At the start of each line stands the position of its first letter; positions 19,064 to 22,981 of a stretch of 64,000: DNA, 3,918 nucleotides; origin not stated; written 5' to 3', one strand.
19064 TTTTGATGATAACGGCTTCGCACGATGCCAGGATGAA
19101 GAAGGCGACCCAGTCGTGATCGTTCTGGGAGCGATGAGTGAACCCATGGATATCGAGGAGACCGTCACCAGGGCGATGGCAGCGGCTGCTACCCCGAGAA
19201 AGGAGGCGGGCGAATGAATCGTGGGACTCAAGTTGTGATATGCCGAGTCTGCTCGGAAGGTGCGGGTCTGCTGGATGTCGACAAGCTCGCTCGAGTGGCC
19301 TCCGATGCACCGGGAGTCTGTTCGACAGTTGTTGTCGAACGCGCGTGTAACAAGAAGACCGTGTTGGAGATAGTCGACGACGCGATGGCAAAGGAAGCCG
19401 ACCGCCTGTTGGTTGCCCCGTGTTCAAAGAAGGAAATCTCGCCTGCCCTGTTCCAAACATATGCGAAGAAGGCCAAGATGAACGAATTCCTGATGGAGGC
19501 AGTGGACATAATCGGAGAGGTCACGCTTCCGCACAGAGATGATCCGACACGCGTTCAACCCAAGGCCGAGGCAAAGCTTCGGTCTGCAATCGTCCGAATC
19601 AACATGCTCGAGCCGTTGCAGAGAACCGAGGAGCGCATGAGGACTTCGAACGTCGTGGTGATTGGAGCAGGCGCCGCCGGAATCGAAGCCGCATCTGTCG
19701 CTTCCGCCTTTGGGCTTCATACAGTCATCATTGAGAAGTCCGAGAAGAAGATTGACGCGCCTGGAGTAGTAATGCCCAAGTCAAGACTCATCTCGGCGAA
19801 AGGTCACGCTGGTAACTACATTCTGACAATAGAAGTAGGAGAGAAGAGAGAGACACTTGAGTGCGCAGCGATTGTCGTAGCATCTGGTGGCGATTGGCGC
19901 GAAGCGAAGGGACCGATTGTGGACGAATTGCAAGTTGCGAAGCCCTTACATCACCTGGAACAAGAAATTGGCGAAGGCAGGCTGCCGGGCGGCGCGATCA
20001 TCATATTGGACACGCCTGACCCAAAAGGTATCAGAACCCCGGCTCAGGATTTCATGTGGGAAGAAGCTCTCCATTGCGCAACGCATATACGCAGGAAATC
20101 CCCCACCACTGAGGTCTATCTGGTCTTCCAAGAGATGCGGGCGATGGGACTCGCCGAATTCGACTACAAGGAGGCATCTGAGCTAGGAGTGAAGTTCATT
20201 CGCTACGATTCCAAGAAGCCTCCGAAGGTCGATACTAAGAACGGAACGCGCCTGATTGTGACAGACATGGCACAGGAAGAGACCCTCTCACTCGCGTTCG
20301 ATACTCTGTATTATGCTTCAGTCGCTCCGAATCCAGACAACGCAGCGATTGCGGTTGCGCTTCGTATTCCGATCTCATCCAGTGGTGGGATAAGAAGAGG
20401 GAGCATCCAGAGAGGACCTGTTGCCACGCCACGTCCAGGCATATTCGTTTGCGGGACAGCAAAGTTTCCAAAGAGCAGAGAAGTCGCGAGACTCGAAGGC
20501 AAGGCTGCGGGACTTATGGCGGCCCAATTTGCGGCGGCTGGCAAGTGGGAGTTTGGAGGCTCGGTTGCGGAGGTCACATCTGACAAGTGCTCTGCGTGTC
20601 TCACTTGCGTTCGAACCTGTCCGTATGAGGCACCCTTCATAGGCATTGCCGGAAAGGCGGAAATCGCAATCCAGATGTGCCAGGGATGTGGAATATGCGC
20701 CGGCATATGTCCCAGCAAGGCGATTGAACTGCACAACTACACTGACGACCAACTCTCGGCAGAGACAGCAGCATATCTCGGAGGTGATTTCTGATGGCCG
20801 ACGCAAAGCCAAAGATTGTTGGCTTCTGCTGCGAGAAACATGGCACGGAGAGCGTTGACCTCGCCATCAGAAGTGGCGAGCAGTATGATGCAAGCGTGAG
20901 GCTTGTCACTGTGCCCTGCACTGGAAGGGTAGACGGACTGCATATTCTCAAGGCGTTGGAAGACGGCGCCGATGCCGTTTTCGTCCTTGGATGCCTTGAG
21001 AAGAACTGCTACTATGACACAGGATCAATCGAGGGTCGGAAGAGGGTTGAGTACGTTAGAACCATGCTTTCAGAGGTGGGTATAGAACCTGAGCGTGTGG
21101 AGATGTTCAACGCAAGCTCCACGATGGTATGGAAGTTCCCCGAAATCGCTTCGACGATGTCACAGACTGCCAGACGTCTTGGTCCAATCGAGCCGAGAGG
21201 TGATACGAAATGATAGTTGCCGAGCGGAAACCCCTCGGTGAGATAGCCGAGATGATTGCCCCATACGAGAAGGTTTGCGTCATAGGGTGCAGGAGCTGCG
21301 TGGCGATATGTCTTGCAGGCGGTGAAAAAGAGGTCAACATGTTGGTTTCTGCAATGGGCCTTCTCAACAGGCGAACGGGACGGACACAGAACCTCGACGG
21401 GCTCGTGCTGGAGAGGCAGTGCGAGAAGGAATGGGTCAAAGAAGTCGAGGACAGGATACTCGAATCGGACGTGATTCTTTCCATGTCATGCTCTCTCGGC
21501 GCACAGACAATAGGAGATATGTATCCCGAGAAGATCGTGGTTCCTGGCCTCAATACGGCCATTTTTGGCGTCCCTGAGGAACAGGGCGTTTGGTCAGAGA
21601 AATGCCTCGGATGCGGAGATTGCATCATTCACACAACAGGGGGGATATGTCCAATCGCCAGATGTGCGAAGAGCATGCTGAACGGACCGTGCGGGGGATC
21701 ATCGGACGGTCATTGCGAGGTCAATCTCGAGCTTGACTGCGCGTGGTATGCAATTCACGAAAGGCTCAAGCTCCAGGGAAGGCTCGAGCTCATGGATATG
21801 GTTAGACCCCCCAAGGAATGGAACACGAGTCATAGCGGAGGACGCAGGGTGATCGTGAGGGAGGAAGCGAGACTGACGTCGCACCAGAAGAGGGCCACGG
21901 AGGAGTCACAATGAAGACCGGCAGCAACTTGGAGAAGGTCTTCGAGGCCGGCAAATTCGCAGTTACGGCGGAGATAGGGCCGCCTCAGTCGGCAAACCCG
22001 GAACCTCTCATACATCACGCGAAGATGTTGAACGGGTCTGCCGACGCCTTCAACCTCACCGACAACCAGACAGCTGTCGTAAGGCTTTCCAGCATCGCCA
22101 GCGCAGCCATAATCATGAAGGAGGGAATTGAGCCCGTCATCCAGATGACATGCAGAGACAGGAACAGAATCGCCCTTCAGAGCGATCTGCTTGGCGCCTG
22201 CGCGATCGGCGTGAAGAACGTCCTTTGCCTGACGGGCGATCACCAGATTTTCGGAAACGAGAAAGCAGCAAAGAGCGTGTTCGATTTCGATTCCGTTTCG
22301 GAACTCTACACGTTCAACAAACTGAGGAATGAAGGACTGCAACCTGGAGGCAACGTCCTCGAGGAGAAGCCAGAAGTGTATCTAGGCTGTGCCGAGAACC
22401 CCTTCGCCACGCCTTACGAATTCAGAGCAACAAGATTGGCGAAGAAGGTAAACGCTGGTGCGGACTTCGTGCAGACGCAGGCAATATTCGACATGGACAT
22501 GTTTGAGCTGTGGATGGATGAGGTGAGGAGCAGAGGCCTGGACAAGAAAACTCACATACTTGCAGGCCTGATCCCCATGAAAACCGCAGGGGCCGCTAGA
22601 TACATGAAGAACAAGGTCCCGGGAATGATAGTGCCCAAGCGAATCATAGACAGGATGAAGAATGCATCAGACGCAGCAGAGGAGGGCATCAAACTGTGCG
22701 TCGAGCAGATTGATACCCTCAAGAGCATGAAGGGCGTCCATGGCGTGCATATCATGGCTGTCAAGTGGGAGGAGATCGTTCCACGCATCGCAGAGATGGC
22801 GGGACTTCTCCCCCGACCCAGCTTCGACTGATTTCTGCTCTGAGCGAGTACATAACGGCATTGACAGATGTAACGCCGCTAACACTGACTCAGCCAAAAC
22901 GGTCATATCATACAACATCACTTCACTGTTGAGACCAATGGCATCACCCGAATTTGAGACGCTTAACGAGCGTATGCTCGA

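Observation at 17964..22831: Second paralogous split-HdrA/MvhD cassette, coupled to MetV-MetF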

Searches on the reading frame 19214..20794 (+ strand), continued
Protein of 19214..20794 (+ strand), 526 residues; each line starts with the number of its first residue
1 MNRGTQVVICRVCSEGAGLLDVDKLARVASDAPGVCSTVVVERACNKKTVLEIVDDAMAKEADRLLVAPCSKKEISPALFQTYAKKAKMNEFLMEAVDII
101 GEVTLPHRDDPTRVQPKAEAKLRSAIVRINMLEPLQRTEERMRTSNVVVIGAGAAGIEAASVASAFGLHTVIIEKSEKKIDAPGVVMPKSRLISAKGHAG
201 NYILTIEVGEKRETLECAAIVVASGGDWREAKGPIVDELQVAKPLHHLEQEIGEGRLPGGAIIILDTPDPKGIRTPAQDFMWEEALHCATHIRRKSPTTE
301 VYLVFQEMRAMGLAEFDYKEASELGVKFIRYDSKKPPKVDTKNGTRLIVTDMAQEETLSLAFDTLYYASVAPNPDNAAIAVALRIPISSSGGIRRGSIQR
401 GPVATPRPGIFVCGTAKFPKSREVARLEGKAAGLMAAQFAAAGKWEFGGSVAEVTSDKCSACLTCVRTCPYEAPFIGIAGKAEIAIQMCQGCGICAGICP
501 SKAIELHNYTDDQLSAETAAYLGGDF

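Call 34: find_related_loci(query=A1, collection=genome_contigs, flank=10000)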
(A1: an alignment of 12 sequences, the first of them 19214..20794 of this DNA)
Query A1 (526 aa) in genome_contigs; peptide patterns used: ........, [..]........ (x = any residue, [..] = any of these).
97 stretches matched a pattern; 67 encode a relative of the query (tblastn E <= 1e-3); 67 distinct loci.
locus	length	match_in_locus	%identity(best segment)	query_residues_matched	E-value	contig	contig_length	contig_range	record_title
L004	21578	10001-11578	71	1-526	0e+0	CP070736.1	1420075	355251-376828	MAG: Methanobacteriota archaeon isolate bin4 chromosome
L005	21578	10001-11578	68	1-526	0e+0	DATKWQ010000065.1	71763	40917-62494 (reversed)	MAG TPA_asm: Thermoplasmata archaeon isolate SMAG_U14167 k141_1989569, whole genome shotgun sequence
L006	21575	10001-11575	65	1-526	0e+0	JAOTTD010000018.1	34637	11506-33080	MAG: Thermoplasmata archaeon isolate 13_Jan_SF_Bin61 13_Jan_SF_Bin61_scaffold_82_c1, whole genome shotgun sequence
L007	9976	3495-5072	66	1-526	0e+0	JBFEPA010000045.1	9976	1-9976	MAG: Thermoplasmata archaeon isolate Mix_mud04.2021.02.60 k141_1700827_length_9976_cov_11.8446, whole genome shotgun seq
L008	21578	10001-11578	63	1-526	0e+0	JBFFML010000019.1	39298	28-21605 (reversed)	MAG: Thermoplasmata archaeon isolate Mix_mud18.2022.04.47 k141_747574_length_39298_cov_23.7611, whole genome shotgun seq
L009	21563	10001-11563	63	6-526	0e+0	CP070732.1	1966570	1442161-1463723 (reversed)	MAG: Methanobacteriota archaeon isolate bin41 chromosome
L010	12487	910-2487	63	1-526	0e+0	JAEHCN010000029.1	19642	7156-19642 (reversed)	MAG: Thermoplasmata archaeon isolate Hel0.bin85 NODE_6028_length_19642_cov_2.540815, whole genome shotgun sequence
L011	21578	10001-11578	62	1-526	0e+0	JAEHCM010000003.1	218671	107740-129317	MAG: Thermoplasmata archaeon isolate SG225.bin4 NODE_3_length_218671_cov_9.699479, whole genome shotgun sequence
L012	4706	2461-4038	63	1-526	0e+0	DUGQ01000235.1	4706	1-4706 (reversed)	TPA_asm: Thermoplasmata archaeon isolate UBA10834 contig_101114, whole genome shotgun sequence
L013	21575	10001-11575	57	1-526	0e+0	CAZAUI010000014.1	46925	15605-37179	MAG TPA_asm: uncultured Thermoplasmata archaeon isolate SRP319275_co4_87 genome assembly, contig: NODE_424_length_46925_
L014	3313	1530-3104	55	1-526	0e+0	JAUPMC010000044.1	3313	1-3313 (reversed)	MAG: Thermoplasmatota archaeon isolate erpe_2018_pw_48hr_WHONDRS-PP48-000101_B_bin.4 scaffold_134718, whole genome shotg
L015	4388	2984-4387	61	1-468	0e+0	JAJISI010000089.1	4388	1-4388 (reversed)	MAG: Thermoplasmatota archaeon isolate bin18 bin18_BA.02.16-18_bin.27.strict_89, whole genome shotgun sequence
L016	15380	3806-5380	53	1-526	0e+0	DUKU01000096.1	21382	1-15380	MAG TPA_asm: Thermoplasmata archaeon isolate UBA9653 contig_24509, whole genome shotgun sequence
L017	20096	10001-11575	54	1-526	0e+0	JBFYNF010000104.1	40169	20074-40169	MAG: Thermoplasmata archaeon isolate PPR_0081 PPR_0081_bin.95.fa_k121_5073766, whole genome shotgun sequence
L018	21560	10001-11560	55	6-526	0e+0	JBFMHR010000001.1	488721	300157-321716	MAG: Thermoplasmatota archaeon isolate MAG329 MAG329_1, whole genome shotgun sequence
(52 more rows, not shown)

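Call 72: predict_structure(alignment_id=A2)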
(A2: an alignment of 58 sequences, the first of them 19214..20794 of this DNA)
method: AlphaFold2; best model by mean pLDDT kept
length: 526 residues; sequences in the alignment: 58
mean_pLDDT: 84.0   pTM: 0.73
mean pLDDT of the five models: 84.0, 81.6, 80.9, 79.4, 76.2
residues with pLDDT >= 90: 219; 70-90: 249; 50-70: 41; < 50: 17
segments of 3 or more residues with pLDDT < 50: 415-419, 474-479
pLDDT, mean of each block of 10 residues (from residue 1): 90 82 94 95 89 95 93 85 92 91 84 88 94 81 93 90 95 87 90 87 90 94 80 84 86 85 92 81 87 92 83 73 93 90 88 91 90 86 80 61 77 59 79 92 77 75 72 48 53 74 82 89 66
secondary structure, 60 per line:
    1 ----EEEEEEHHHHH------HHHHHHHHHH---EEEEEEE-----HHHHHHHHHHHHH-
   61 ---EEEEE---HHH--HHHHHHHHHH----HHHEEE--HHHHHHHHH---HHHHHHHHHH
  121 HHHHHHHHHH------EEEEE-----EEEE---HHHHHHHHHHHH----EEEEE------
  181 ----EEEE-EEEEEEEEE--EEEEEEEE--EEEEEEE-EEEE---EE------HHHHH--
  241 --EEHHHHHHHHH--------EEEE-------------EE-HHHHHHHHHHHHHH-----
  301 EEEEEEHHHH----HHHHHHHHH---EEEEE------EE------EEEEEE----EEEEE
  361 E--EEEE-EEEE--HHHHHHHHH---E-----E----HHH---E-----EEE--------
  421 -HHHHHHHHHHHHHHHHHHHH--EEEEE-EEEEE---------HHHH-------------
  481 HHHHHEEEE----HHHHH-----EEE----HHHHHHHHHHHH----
elements in order: E5-10 H11-15 H22-31 E35-41 H47-59 E64-68 H77-86 E94-96 H99-107 H111-130 E137-141 E147-150 H154-165 E170-174 E185-188 E190-198 E201-208 E211-217 E219-222 H234-238 H245-253 E262-265 H282-295 E301-306 H307-310 H315-323 E327-331 E346-351 E356-361 E364-367 E369-372 H375-383 E410-412 H422-441 E444-448 E450-454 H464-467 H481-485 E486-489 H494-498 E504-506 H511-522

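Call 74: fold_search(model_id=the predicted structure, library=pdb)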
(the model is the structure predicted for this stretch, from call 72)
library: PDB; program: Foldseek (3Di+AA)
matches with E <= 10: 1885; with E <= 0.001: 501
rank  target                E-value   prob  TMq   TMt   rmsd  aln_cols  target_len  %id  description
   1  8rvy_A                3.4e-36  1.00  0.58  0.49   9.1       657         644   21  CryoEM structure of the Elp-Hdr complex of Methanothermobacter marburgensis state 1 (composite structure) (released 2025-05-14)
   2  5odc_A                5.4e-35  1.00  0.62  0.52   8.4       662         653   20  Heterodisulfide reductase / [NiFe]-hydrogenase complex from Methanothermococcus thermolithotrophicus at 2.3 A resoluti (released 2017-08-30)
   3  8rvu_A                1.2e-34  1.00  0.64  0.55   7.8       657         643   20  CryoEM structure of the Elp-Hdr complex of Methanothermobacter marburgensis state 2 (composite structure) (released 2025-05-14)
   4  5odh_A                1.0e-33  1.00  0.60  0.51   8.4       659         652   21  Heterodisulfide reductase / [NiFe]-hydrogenase complex from Methanothermococcus thermolithotrophicus soaked with heter (released 2017-08-30)
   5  7bkb_A                3.1e-33  1.00  0.64  0.53   7.9       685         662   19  Formate dehydrogenase - heterodisulfide reductase - formylmethanofuran dehydrogenase complex from Methanospirillum hun (released 2021-09-29)
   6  7bkd_A                1.2e-32  1.00  0.62  0.52   8.0       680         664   19  Formate dehydrogenase - heterodisulfide reductase - formylmethanofuran dehydrogenase complex from Methanospirillum hun (released 2021-09-29)
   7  5odi_A                1.7e-32  1.00  0.61  0.51   8.1       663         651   20  Heterodisulfide reductase / [NiFe]-hydrogenase complex from Methanothermococcus thermolithotrophicus cocrystallized wi (released 2017-08-30)
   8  6tjr_A                3.3e-20  1.00  0.45  0.66   4.7       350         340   21  Structure of HdrA-like subunit from Hyphomicrobium denitrificans (released 2020-08-19)
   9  8rwn_A                1.1e-17  1.00  0.46  0.55   6.3       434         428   18  CryoEM structure of the Hdr(ABC)2 subunits of the Elp-Hdr complex of Methanothermobacter marburgensis (released 2025-05-14)
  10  8rvu_a                1.9e-17  1.00  0.45  0.55   6.2       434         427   17  CryoEM structure of the Elp-Hdr complex of Methanothermobacter marburgensis state 2 (composite structure) (released 2025-05-14)
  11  7bke_A                1.5e-16  1.00  0.46  0.53   6.3       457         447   16  Formate dehydrogenase - heterodisulfide reductase - formylmethanofuran dehydrogenase complex from Methanospirillum hun (released 2021-09-29)
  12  7bkd_a                2.7e-15  1.00  0.45  0.53   5.7       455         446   16  Formate dehydrogenase - heterodisulfide reductase - formylmethanofuran dehydrogenase complex from Methanospirillum hun (released 2021-09-29)
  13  3cty_A                8.8e-13  1.00  0.38  0.62   6.2       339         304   14  Crystal structure of T. acidophilum thioredoxin reductase (released 2009-02-24)
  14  3f8p_D                8.8e-13  1.00  0.35  0.55   6.9       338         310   13  Structure of Sulfolobus solfataricus TrxR-B3 (released 2009-01-13)
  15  5mjk_A                8.8e-13  1.00  0.33  0.52   7.5       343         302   15  Crystal Structure of Lactococcus lactis Thioredoxin Reductase (FO conformation) (released 2017-04-12)
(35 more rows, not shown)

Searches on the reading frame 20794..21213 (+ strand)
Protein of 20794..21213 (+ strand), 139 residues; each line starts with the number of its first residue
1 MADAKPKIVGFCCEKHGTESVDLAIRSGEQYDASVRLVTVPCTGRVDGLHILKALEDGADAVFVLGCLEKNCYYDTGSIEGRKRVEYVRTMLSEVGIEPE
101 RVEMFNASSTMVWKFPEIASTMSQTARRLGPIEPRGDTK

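Call 3: search_protein_families(library=pfam, proteins=[window:20794-21213:+], max_evalue=0.01)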
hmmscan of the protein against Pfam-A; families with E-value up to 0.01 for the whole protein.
window:20794-21213:+ (139 aa): 1 family
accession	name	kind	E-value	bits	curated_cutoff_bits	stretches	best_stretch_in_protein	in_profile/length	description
PF02662.21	FlpD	-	1.5e-37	128.7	22.3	1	8-130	1-123/123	Methyl-viologen-reducing hydrogenase, delta subunit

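Call 4: search_protein_families(library=ncbifam, proteins=[window:20794-21213:+], max_evalue=0.001)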
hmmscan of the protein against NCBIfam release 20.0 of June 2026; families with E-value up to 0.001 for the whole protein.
window:20794-21213:+ (139 aa): 3 families
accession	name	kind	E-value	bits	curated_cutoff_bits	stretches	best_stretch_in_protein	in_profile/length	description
NF045873.1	F420_non_VhuD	exception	4e-32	111.1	215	1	6-131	2-127/132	F420-non-reducing hydrogenase iron-sulfur subunit VhuD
NF040770.1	hetero_SS_HdrA2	exception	5.3e-26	91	1100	1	3-133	645-775/777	CoB-CoM heterodisulfide reductase HdrA2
NF041891.1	hdrA_Methbact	equivalog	9.3e-07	27.4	1300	1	30-107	667-739/762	ferredoxin:CoB-CoM heterodisulfide reductase subunit HdrA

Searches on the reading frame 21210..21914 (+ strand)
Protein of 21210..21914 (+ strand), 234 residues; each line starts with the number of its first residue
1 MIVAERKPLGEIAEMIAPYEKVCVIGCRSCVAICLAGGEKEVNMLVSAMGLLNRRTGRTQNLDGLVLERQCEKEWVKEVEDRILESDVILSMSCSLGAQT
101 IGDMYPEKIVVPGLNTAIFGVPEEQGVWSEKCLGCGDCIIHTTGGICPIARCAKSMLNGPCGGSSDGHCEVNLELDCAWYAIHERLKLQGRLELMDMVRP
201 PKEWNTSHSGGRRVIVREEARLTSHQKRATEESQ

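Call 3: search_protein_families(library=pfam, proteins=[window:21210-21914:+], max_evalue=0.01)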
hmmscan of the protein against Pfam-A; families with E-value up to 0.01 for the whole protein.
window:21210-21914:+ (234 aa): 2 families
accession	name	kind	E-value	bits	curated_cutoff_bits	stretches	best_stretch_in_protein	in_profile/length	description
PF12225.13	DUF5981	-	2.8e-34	117.1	23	1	112-205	2-95/95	Methylene-tetrahydrofolate reductase C terminal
PF13187.11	Fer4_9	-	0.0028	18.1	27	0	118-139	34-44/52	4Fe-4S dicluster domain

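Call 4: search_protein_families(library=ncbifam, proteins=[window:21210-21914:+], max_evalue=0.001)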
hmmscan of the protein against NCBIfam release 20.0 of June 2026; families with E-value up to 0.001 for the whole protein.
window:21210-21914:+ (234 aa): 0 families

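Call 62: search_solved_structures(query=window:21210-21914:+, max_evalue=0.01)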
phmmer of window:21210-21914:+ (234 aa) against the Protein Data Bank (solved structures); distinct sequences matched with E-value up to 0.01: 0.

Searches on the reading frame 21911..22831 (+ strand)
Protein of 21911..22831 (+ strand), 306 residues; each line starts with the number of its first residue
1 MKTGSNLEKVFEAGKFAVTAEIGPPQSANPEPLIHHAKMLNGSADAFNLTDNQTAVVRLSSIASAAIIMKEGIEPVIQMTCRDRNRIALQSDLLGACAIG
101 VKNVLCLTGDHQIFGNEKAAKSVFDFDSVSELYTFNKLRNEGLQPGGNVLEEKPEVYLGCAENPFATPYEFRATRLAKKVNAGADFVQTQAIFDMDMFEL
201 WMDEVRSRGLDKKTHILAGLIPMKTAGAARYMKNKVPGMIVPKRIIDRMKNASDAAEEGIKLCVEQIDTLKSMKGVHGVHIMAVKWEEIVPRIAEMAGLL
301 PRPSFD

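Call 3: search_protein_families(library=pfam, proteins=[window:21911-22831:+], max_evalue=0.01)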
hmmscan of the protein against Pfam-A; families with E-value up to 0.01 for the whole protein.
window:21911-22831:+ (306 aa): 1 family
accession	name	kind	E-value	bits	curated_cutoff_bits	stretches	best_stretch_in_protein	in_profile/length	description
PF02219.23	MTHFR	-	2.2e-40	139.2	24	1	7-298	2-287/287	Methylenetetrahydrofolate reductase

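Call 4: search_protein_families(library=ncbifam, proteins=[window:21911-22831:+], max_evalue=0.001)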
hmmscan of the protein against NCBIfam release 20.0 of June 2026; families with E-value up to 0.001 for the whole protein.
window:21911-22831:+ (306 aa): 4 families
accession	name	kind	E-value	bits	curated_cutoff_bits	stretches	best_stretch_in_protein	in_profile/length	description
NF006396.0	PRK08645.1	equivalog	1.6e-64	218.1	453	1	4-283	311-587/611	bifunctional homocysteine S-methyltransferase/methylenetetrahydrofolate reductase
TIGR00676.1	fadh2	equivalog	1.3e-21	77.2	293.7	1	21-296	4-273/275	methylenetetrahydrofolate reductase [NAD(P)H]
TIGR00677.1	fadh2_euk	equivalog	5e-18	65.4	310.05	1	62-301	50-279/281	methylenetetrahydrofolate reductase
NF006950.0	PRK09432.1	equivalog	9.8e-06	25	382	1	175-296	168-289/296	methylenetetrahydrofolate reductase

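Call 63: search_solved_structures(query=window:21911-22831:+, max_evalue=0.00001)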
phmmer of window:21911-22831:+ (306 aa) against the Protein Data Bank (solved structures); distinct sequences matched with E-value up to 0.00001: 7.
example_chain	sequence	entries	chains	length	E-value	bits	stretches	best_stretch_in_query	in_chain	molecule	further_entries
8uy2_A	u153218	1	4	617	5.2e-09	39.2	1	71-303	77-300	Methylenetetrahydrofolate reductase-like protein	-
8uy1_D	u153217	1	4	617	6.6e-09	38.9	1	71-303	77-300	Methylenetetrahydrofolate reductase-like protein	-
6fcx_A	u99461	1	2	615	2.3e-08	37.1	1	62-297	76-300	Methylenetetrahydrofolate reductase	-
8qa4_A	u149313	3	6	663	2.8e-08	36.8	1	62-297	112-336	Methylenetetrahydrofolate reductase (NADPH)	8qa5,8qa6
1v93_A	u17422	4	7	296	1.8e-07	34.1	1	22-302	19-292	5,10-Methylenetetrahydrofolate reductase | Methylenetetrahydrofolate reductase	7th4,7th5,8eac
3apt_A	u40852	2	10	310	2.1e-07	33.9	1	22-302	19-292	Methylenetetrahydrofolate reductase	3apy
6fnu_A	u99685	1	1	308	6.2e-06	29.1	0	72-294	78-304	Methylenetetrahydrofolate reductase 1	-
